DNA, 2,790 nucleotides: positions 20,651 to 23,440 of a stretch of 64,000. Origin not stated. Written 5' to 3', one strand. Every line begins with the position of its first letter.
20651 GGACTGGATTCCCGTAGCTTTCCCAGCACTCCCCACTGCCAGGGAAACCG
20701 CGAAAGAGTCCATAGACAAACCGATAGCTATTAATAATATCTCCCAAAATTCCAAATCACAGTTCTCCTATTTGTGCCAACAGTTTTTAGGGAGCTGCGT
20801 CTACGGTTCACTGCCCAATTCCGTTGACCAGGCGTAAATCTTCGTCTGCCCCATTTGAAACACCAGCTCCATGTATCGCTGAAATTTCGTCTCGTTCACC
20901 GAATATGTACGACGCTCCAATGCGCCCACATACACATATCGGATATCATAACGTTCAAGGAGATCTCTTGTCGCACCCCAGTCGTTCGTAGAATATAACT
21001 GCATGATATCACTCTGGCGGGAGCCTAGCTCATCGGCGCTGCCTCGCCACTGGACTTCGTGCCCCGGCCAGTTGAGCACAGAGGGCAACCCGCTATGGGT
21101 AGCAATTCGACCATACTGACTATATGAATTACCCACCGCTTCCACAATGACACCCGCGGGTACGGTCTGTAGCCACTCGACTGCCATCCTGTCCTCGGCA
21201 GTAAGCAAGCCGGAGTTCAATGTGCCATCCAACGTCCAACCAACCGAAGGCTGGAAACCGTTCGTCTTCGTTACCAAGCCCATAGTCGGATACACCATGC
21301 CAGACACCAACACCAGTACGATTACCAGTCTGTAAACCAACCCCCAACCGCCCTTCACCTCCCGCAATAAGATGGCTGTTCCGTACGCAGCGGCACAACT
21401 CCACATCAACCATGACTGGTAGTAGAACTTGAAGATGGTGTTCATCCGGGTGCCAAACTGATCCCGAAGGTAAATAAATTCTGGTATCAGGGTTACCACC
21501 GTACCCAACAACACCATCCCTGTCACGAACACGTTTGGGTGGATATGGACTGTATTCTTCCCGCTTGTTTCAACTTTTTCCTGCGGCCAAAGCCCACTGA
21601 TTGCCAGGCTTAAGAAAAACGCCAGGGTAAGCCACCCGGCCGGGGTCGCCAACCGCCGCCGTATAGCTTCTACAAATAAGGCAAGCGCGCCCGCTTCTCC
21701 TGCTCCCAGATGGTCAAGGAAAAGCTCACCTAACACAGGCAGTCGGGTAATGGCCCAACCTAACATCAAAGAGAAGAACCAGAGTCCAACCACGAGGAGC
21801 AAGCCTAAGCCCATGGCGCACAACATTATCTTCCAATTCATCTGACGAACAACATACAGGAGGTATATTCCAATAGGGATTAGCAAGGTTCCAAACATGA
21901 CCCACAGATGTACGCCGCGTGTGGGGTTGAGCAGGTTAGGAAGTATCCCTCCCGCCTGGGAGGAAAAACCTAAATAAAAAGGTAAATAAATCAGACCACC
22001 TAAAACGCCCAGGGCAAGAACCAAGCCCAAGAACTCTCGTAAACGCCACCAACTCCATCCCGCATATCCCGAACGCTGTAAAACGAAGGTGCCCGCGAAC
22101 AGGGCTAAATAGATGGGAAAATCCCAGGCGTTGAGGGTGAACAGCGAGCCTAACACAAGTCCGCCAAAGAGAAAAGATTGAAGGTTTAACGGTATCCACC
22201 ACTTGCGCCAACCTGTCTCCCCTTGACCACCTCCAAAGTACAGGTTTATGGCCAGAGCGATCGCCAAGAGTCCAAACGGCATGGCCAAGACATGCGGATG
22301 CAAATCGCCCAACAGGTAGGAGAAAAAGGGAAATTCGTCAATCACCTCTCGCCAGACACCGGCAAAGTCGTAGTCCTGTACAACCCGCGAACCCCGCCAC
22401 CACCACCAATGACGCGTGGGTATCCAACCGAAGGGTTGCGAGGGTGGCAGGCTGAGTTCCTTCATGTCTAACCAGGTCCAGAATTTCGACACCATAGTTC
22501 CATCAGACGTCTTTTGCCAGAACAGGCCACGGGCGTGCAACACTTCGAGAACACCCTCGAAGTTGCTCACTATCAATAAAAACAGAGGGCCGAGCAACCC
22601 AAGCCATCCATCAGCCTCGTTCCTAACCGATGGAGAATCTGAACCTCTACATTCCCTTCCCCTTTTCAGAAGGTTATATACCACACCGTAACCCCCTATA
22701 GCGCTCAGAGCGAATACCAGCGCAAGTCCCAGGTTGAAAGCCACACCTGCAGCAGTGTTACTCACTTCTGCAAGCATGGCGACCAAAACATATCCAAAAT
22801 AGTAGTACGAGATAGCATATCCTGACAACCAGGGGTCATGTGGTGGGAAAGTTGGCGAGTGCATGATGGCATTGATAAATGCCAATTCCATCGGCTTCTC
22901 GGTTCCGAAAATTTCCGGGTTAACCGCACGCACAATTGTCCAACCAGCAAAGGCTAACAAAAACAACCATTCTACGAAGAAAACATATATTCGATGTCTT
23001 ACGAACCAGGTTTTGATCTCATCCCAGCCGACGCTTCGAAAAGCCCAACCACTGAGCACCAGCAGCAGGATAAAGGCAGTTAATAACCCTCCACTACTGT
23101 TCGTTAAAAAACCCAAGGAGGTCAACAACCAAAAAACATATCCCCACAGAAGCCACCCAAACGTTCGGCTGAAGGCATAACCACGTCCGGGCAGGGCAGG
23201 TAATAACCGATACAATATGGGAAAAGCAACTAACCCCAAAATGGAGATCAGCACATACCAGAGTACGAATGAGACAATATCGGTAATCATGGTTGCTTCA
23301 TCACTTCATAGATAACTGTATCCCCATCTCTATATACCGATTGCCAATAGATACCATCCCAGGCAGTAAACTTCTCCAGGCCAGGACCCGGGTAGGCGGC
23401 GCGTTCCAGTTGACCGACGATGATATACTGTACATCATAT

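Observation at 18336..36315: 18-kb co-directional operon dominated by five giant polytopic GT-C/YYY membrane proteins: an uncharacterised envelope glycan assembly locus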

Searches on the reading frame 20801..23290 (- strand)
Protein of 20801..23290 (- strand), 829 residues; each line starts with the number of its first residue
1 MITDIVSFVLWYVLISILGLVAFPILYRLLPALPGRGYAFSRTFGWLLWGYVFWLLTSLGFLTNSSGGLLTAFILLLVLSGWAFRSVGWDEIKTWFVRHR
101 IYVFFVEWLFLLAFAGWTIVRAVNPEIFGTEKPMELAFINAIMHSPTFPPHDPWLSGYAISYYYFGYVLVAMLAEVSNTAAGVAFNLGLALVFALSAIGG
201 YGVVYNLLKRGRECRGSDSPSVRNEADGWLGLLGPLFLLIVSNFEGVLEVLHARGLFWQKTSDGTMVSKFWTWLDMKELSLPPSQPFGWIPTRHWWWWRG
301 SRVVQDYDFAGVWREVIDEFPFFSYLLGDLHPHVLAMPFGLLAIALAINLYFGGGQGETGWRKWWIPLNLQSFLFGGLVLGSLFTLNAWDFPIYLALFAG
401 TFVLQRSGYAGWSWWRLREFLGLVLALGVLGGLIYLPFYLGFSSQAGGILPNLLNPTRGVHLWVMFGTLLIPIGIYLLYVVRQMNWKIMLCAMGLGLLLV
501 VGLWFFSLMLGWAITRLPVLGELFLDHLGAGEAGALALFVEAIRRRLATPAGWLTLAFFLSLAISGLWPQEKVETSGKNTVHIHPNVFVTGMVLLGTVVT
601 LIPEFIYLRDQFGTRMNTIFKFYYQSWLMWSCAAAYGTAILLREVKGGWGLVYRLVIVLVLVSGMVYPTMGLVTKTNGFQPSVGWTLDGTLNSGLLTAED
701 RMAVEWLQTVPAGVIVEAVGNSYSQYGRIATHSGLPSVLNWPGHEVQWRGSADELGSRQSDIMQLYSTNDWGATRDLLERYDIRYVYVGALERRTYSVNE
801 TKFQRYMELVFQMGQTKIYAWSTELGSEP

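Call 3: search_protein_families(library=pfam, proteins=[window:20801-23290:-], max_evalue=0.01)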
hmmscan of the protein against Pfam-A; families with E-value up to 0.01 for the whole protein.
window:20801-23290:- (829 aa): 1 family
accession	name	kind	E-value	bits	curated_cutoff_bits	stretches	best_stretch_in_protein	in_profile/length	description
PF10060.15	DUF2298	-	3.8e-106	356.4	27.8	1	48-630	1-488/488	Uncharacterized membrane protein (DUF2298)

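Call 4: search_protein_families(library=ncbifam, proteins=[window:20801-23290:-], max_evalue=0.01)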
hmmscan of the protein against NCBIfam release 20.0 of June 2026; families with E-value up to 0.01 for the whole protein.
window:20801-23290:- (829 aa): 1 family
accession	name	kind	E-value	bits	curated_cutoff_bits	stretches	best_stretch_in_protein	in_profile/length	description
TIGR03662.1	Chlor_Arch_YYY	subfamily_domain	2.6e-143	479.3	300.25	1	5-820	2-725/727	chlor_Arch_YYY domain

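Call 14: find_encoding_contigs(protein=window:20801-23290:-, flank=10000, max_places=4)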
Protein window:20801-23290:- (829 aa): no gene with exactly this product is on record in the collection.

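Call 15: find_homologous_proteins(query=window:20801-23290:-, max_evalue=0.00001)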
Query window:20801-23290:- (829 aa): 6822 proteins with E <= 0.00001 among 8000 candidates; the best 120 are listed.
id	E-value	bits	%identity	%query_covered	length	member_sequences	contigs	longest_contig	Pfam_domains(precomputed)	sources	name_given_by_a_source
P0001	0.0e+0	1895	100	100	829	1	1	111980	PF10060.16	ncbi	ncbi:MAG: DUF2298 domain-containing protein [Chloroflexota bacterium]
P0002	0.0e+0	1064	59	98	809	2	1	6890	PF10060.16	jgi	jgi:YYY domain-containing protein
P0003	5.5e-288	976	53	98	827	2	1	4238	PF10060.16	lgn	-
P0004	8.1e-287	972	53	98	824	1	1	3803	PF10060.16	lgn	-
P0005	1.6e-285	968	51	98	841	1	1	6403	PF10060.16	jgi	jgi:YYY domain-containing protein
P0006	5.7e-285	966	55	100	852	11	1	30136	PF10060.16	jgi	jgi:YYY domain-containing protein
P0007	2.6e-284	964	52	100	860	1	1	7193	PF10060.16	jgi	jgi:YYY domain-containing protein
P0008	3.7e-284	963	54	98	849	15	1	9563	PF10060.16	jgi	-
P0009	4.4e-282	957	53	98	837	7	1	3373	PF10060.16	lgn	-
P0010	6.8e-282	956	53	98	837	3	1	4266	PF10060.16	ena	-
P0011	9.6e-282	955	53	98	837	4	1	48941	PF10060.16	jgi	-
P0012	9.0e-281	952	54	100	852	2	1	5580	PF10060.16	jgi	jgi:YYY domain-containing protein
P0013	2.9e-280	950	52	100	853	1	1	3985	PF10060.16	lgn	-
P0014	9.0e-280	949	53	98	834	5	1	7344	PF10060.16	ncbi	-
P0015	1.3e-277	942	53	98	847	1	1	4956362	PF10060.16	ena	-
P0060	7.3e-266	903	52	98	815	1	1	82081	PF10060.16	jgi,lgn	jgi:YYY domain-containing protein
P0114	1.4e-263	895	51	98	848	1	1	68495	PF10060.16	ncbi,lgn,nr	ncbi:MAG TPA: DUF2298 domain-containing protein [Anaerolineales bacterium]|nr:DUF2298 domain-contain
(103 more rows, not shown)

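Call 16: find_encoding_contigs(protein=P0015, flank=10000, max_places=2)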
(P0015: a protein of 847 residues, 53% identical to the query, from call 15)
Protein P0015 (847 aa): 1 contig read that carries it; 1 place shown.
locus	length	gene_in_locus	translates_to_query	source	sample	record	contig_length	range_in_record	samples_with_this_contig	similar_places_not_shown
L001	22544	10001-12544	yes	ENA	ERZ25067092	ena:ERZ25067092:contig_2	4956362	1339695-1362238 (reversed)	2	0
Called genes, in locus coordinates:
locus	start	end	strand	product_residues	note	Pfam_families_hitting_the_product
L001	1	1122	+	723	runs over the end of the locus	PF13231:PMT_2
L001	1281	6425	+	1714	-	PF13231:PMT_2, PF10060:DUF2298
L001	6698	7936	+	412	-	PF01548:DEDD_Tnp_IS110, PF02371:Transposase_20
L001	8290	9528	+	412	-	PF01548:DEDD_Tnp_IS110, PF02371:Transposase_20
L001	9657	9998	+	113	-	PF01909:NTP_transf_2 (weak)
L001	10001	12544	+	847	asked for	PF10060:DUF2298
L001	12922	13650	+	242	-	-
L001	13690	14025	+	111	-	-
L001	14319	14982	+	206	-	-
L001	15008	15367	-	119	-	-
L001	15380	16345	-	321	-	-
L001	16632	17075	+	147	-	PF13546:DDE_5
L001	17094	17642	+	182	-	PF13384:HTH_23 (weak), PF13565:HTH_32 (weak)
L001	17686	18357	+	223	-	PF13358:DDE_3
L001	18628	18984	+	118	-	-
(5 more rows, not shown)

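Call 17: find_encoding_contigs(protein=P0060, flank=10000, max_places=2)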
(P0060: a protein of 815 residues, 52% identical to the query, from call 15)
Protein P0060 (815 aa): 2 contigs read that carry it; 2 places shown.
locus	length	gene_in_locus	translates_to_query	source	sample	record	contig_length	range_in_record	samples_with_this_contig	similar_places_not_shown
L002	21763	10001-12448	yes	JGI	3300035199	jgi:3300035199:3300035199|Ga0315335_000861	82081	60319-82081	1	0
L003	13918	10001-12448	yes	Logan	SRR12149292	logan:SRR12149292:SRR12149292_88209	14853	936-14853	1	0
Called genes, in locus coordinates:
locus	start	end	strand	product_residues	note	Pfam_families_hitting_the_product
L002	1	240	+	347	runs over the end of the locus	PF03706:LPG_synthase_TM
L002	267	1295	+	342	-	PF01073:3Beta_HSD, PF01370:Epimerase, PF02719:Polysacc_synt_2, PF04321:RmlD_sub_bind, PF16363:GDP_Man_Dehyd, PF07993:NAD_binding_4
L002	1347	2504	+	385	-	PF20706:GT4-conflict (faint), PF13439:Glyco_transf_4, PF13579:Glyco_trans_4_4, PF00534:Glycos_transf_1, PF13692:Glyco_trans_1_4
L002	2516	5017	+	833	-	PF13231:PMT_2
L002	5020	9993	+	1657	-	PF10060:DUF2298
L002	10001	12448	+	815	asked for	PF10060:DUF2298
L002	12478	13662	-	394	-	PF00999:Na_H_Exchanger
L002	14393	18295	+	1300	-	PF04563:RNA_pol_Rpb2_1, PF04561:RNA_pol_Rpb2_2, PF04565:RNA_pol_Rpb2_3, PF10385:RNA_pol_Rpb2_45, PF00562:RNA_pol_Rpb2_6, PF04560:RNA_pol_Rpb2_7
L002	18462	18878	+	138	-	PF00164:Ribosom_S12_S23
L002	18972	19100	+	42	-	-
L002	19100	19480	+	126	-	PF00177:Ribosomal_S7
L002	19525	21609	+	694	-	PF00009:GTP_EFTU, PF03144:GTP_EFTU_D2, PF22042:EF-G_D2, PF14492:EFG_III, PF16658:RF3_C (weak), PF03764:EFG_IV, PF00679:EFG_C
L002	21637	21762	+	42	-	?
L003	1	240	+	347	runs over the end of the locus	PF03706:LPG_synthase_TM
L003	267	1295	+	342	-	PF01073:3Beta_HSD, PF01370:Epimerase, PF02719:Polysacc_synt_2, PF04321:RmlD_sub_bind, PF16363:GDP_Man_Dehyd, PF07993:NAD_binding_4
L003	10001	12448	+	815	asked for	PF10060:DUF2298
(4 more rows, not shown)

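Call 18: find_encoding_contigs(protein=P0114, flank=10000, max_places=2)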
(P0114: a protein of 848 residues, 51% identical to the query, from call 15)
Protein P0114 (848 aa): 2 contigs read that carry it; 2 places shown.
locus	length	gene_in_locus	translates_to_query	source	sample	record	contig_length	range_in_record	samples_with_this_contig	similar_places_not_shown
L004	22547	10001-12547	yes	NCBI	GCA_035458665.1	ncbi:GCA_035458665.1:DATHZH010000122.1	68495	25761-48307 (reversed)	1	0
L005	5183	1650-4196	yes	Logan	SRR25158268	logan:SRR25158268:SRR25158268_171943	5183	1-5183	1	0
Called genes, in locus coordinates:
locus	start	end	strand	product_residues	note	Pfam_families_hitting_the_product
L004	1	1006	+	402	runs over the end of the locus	PF13477:Glyco_trans_4_2 (weak), PF20706:GT4-conflict (faint), PF13439:Glyco_transf_4, PF13579:Glyco_trans_4_4, PF00534:Glycos_transf_1, PF13692:Glyco_trans_1_4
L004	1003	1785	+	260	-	PF13489:Methyltransf_23, PF08241:Methyltransf_11, PF08242:Methyltransf_12 (weak), PF13649:Methyltransf_25, PF13847:Methyltransf_31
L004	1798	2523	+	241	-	PF13489:Methyltransf_23, PF07021:MetW (weak), PF13847:Methyltransf_31, PF08241:Methyltransf_11, PF08242:Methyltransf_12, PF13649:Methyltransf_25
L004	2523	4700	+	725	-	PF13231:PMT_2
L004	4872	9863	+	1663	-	PF10060:DUF2298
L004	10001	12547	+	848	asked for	PF10060:DUF2298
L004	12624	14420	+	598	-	-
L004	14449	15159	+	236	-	PF02224:Cytidylate_kin, PF13189:Cytidylate_kin2, PF13238:AAA_18 (faint)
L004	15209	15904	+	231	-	PF01553:Acyltransferase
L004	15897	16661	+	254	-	PF01553:Acyltransferase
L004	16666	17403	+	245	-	PF01553:Acyltransferase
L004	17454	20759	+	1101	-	PF02743:dCache_1, PF00672:HAMP, PF13185:GAF_2 (weak), PF00512:HisKA, PF13581:HATPase_c_2 (faint), PF02518:HATPase_c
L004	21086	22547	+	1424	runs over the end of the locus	PF04997:RNA_pol_Rpb1_1, PF00623:RNA_pol_Rpb1_2, PF04983:RNA_pol_Rpb1_3, PF04998:RNA_pol_Rpb1_5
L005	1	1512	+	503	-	?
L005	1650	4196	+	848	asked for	PF10060:DUF2298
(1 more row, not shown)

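Call 20: search_solved_structures(query=window:20801-23290:-, max_evalue=1)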
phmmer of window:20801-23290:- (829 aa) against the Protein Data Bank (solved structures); distinct sequences matched with E-value up to 1: 1.
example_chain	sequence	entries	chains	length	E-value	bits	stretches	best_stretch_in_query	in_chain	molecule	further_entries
8c29_T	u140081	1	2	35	0.72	11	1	8-37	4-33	Photosystem II reaction center protein T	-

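Call 26: find_related_loci(query=A1, collection=genome_contigs, flank=10000)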
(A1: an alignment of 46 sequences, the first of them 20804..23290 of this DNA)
Query A1 (829 aa) in genome_contigs; peptide patterns used: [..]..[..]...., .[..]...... (x = any residue, [..] = any of these).
600 stretches matched a pattern (row limit reached: there are more); 560 encode a relative of the query (tblastn E <= 1e-3); the best 80 are kept; 80 distinct loci.
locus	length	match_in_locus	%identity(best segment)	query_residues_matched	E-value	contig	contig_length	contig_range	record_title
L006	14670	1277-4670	52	4-824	0e+0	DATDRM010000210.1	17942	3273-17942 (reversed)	MAG TPA_asm: Anaerolineales bacterium isolate SMAG_U7977 k141_2985726, whole genome shotgun sequence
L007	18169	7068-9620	46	2-819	0e+0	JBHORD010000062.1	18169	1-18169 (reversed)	MAG: Anaerolineales bacterium isolate A0_6 coassembly_Bk141_226392, whole genome shotgun sequence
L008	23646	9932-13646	48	5-819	0e+0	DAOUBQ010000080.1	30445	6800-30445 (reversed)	MAG TPA_asm: Anaerolineales bacterium isolate H71_739 k91_614180, whole genome shotgun sequence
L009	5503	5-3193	49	5-819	0e+0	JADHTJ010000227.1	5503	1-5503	MAG: Anaerolineales bacterium isolate BS150m-G17 BS-150m-C14537, whole genome shotgun sequence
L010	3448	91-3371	47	3-819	0e+0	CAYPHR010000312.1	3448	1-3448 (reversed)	MAG TPA_asm: uncultured Anaerolinea sp. isolate binchicken_co235_140 genome assembly, contig: NODE_55376_length_3448_cov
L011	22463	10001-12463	48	5-819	0e+0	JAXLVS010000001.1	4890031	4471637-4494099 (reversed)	MAG: Anaerolineales bacterium isolate STL-CHL3 C1.302.fa-1, whole genome shotgun sequence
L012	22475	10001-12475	49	11-819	0e+0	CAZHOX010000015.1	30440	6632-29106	MAG TPA_asm: uncultured Anaerolinea sp. isolate binchicken_co197_320 genome assembly, contig: NODE_1889_length_30440_cov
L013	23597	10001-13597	46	8-819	0e+0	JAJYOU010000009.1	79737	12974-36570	MAG: Chloroflexi bacterium isolate DBS2-5.bin7 NODE_163_length_79737_cov_6.081485, whole genome shotgun sequence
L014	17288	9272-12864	47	5-819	0e+0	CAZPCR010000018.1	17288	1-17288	MAG TPA_asm: uncultured Anaerolineaceae bacterium isolate binchicken_co50_402 genome assembly, contig: NODE_3708_length_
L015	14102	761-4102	45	1-827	0e+0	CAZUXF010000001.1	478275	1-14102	MAG TPA_asm: uncultured Anaerolinea sp. isolate SRP302447_co2_48 genome assembly, contig: NODE_37_length_478275_cov_9.44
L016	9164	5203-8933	47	2-819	0e+0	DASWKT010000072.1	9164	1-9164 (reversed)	MAG TPA_asm: Anaerolineales bacterium isolate SMAG_U2929 k141_3014656, whole genome shotgun sequence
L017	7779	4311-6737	48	3-819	0e+0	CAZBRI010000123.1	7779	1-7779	MAG TPA_asm: uncultured Anaerolinea sp. isolate binchicken_co2_64 genome assembly, contig: NODE_8435_length_7779_cov_6.1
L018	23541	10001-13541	50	8-819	0e+0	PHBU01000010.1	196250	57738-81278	MAG: Chloroflexi bacterium HGW-Chloroflexi-6 bjp_ig2157_scaffold_25, whole genome shotgun sequence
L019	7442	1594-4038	45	1-819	0e+0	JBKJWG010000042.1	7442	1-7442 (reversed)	MAG: Anaerolineales bacterium isolate swi_bin.130 k127_8752682, whole genome shotgun sequence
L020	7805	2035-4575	48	1-819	0e+0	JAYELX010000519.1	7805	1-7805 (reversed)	MAG: Chloroflexota bacterium isolate MAG096 MAG096_519, whole genome shotgun sequence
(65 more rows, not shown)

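Call 34: predict_structure(alignment_id=A1)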
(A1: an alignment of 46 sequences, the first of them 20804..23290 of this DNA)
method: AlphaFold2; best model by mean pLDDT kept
length: 829 residues; sequences in the alignment: 46
mean_pLDDT: 87.5   pTM: 0.92
mean pLDDT of the five models: 87.5, 85.8, 84.6, 84.6, 84.3
residues with pLDDT >= 90: 484; 70-90: 255; 50-70: 77; < 50: 13
segments of 3 or more residues with pLDDT < 50: 574-576
pLDDT, mean of each block of 10 residues (from residue 1): 93 98 97 97 97 88 91 97 96 96 97 98 85 85 79 50 80 94 95 98 97 75 79 98 92 93 93 88 87 72 83 81 88 91 98 87 79 93 84 95 90 89 93 74 58 87 95 97 90 95 94 89 86 92 92 94 91 53 89 97 82 65 94 98 94 97 94 90 88 77 92 85 78 82 60 63 91 90 91 91 94 96 61
secondary structure, 60 per line:
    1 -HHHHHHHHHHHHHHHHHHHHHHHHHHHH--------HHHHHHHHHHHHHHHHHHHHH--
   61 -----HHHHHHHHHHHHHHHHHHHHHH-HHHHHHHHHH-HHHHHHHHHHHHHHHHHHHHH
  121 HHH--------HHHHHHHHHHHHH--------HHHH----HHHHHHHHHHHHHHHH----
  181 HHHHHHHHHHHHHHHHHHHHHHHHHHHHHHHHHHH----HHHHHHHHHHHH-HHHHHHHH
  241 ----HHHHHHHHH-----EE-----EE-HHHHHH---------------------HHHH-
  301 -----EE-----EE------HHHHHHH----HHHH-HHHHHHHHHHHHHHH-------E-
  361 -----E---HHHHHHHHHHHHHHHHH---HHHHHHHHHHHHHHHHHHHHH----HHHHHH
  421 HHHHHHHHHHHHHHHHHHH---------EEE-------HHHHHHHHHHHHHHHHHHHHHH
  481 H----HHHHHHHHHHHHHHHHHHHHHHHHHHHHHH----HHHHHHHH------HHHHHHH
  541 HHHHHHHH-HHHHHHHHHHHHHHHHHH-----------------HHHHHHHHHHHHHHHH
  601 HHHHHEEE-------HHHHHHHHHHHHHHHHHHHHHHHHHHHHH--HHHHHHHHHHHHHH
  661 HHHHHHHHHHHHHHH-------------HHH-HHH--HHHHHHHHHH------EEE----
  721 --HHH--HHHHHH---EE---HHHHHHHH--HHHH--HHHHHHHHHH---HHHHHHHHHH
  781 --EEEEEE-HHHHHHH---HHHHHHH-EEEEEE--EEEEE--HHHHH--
elements in order (helices of 4 or more, strands of 3 or more residues): H2-29 H38-58 H66-87 H89-98 H100-123 H132-144 H153-156 H161-176 H181-215 H220-231 H233-240 H245-253 H269-274 H296-299 H321-327 H332-335 H337-351 H370-386 H390-410 H415-439 E449-451 H459-481 H486-515 H520-527 H534-548 H550-567 H585-605 E606-608 H616-644 H647-675 H698-707 E714-716 H728-733 H742-749 H752-755 H758-767 H771-780 E783-788 H790-796 H800-806 E808-813 E816-820 H823-827

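Call 39: fold_search(model_id=the predicted structure, library=pdb)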
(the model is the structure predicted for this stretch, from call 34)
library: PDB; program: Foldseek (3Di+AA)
matches with E <= 10: 256; with E <= 0.001: 4
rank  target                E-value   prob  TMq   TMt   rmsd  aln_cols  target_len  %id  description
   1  7zlg_A                6.6e-06  1.00  0.32  0.38  13.8       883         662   10  Cryo-EM structure of C-mannosyltransferase CeDPY19, in complex with acceptor peptide and bound to CMT2-Fab and anti-Fa (released 2023-01-11)
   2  7zlh_A                6.6e-06  1.00  0.31  0.37  14.7       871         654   10  Cryo-EM structure of C-mannosyltransferase CeDPY19, in apo state, bound to CMT2-Fab and anti-Fab nanobody (released 2023-01-11)
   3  7zli_A                1.0e-05  1.00  0.32  0.38  14.7       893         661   10  Cryo-EM structure of C-mannosyltransferase CeDPY19, in complex with Dol25-P-Man and bound to CMT2-Fab and anti-Fab nan (released 2023-01-11)
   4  8if8_C                6.1e-05  1.00  0.35  0.46  14.8       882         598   10  Arabinosyltransferase AftA (released 2023-05-31)
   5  5f15                  1.3e-03  1.00  0.29  0.39  18.4       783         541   12  Crystal Structure of ArnT from Cupriavidus metallidurans bound to Undecaprenyl phosphate (released 2016-02-17)
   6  6afx_A                2.7e-03  0.41  0.11  0.11  27.9       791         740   11  Proton pyrophosphatase - E225A (released 2019-04-10)
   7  6afy_A                2.7e-03  0.33  0.09  0.10  27.8       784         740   12  Proton pyrophosphatase-E225S mutant (released 2019-04-10)
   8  5gpj_A                4.1e-02  0.14  0.10  0.11  28.1       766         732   13  Crystal Structure of Proton-Pumping Pyrophosphatase (released 2016-12-28)
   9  9okf                  5.9e-02  0.15  0.10  0.14  27.4       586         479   10  Cryo-EM structure of human SV2A in the apo state (released 2025-12-10)
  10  3vu0_A                7.3e-02  1.00  0.11  0.51   6.1       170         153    9  Crystal structure of the C-terminal globular domain of oligosaccharyltransferase (AfAglB-S2, AF_0040, O30195_ARCFU) fr (released 2013-01-23)
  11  3vu0_C                7.9e-02  1.00  0.11  0.53   5.3       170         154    9  Crystal structure of the C-terminal globular domain of oligosaccharyltransferase (AfAglB-S2, AF_0040, O30195_ARCFU) fr (released 2013-01-23)
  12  9okh                  1.3e-01  0.11  0.09  0.13  25.9       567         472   12  Cryo-EM structure of human SV2A in complex with UCBJ (released 2025-12-10)
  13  9g8j_D                1.4e-01  0.08  0.09  0.10  26.5       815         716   11  Structure of K+-dependent Na+-PPase from Thermotoga maritima in complex with zoledronate (released 2025-06-04)
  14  9okg                  1.5e-01  0.12  0.10  0.14  26.2       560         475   11  Cryo-EM structure of human SV2A in complex with levetiracetam (released 2025-12-10)
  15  3vu0_B                1.8e-01  1.00  0.11  0.50   5.9       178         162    8  Crystal structure of the C-terminal globular domain of oligosaccharyltransferase (AfAglB-S2, AF_0040, O30195_ARCFU) fr (released 2013-01-23)
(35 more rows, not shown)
